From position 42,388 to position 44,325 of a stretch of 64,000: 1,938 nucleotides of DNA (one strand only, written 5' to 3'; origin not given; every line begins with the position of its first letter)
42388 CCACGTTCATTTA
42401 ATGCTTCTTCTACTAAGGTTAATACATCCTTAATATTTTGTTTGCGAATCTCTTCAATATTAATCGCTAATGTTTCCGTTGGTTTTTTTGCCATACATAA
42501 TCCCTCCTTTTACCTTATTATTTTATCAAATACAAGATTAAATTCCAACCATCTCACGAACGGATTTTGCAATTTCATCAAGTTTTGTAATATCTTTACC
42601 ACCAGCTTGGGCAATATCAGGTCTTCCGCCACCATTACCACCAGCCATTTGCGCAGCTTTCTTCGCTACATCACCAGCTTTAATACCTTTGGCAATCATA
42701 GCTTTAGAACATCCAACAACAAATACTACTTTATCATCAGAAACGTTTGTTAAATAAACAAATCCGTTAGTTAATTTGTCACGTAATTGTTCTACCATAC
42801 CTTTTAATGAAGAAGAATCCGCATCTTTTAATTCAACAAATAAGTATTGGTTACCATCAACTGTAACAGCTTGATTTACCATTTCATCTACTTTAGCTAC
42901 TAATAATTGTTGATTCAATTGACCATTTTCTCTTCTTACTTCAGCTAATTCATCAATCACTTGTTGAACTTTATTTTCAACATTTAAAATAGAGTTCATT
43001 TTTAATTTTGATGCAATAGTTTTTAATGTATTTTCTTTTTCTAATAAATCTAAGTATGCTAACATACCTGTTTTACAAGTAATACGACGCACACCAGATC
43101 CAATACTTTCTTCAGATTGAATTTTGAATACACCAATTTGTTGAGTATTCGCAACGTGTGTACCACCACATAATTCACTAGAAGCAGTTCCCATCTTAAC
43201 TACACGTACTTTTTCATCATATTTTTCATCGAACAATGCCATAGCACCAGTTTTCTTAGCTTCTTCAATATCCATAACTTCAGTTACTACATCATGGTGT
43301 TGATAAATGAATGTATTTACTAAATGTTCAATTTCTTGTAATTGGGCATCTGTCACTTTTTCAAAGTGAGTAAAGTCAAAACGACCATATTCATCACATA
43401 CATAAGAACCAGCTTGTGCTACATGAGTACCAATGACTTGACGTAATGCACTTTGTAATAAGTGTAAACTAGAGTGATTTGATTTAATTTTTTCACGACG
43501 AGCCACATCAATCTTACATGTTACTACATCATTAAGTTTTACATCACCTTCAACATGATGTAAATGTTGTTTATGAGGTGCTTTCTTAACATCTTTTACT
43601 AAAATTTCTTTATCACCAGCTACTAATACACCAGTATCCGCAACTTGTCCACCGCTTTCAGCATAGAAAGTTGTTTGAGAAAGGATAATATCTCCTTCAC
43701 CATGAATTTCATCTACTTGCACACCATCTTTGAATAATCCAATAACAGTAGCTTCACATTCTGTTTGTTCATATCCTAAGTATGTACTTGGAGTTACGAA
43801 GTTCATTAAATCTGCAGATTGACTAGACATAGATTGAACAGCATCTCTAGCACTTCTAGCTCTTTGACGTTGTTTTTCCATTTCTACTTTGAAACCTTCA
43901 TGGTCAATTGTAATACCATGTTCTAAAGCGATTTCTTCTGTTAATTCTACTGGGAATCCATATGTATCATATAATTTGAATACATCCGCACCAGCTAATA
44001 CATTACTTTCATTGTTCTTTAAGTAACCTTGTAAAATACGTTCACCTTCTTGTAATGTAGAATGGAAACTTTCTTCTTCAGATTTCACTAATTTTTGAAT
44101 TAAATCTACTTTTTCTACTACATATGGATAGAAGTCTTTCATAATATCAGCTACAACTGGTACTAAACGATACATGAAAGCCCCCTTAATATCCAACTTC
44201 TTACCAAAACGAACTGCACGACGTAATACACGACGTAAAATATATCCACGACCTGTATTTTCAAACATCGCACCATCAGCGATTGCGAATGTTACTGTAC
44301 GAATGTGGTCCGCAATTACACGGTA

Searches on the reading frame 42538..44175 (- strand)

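Call 66: search_protein_families(library=pfam, proteins=[window:42538-44175:-])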
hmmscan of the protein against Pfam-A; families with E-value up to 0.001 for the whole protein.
window:42538-44175:- (545 aa): 3 families
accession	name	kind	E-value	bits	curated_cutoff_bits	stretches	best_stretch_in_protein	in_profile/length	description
PF01411.24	tRNA-synt_2c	-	2.6e-59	201.6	30.3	1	1-224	322-550/552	tRNA synthetases class II (A)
PF07973.19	tRNA_SAD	-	1.1e-18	67.3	24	1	323-365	1-43/44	Threonyl and Alanyl tRNA synthetase second additional domain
PF02272.25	DHHA1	-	4e-15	56.5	25.9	1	442-542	2-99/102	DHHA1 domain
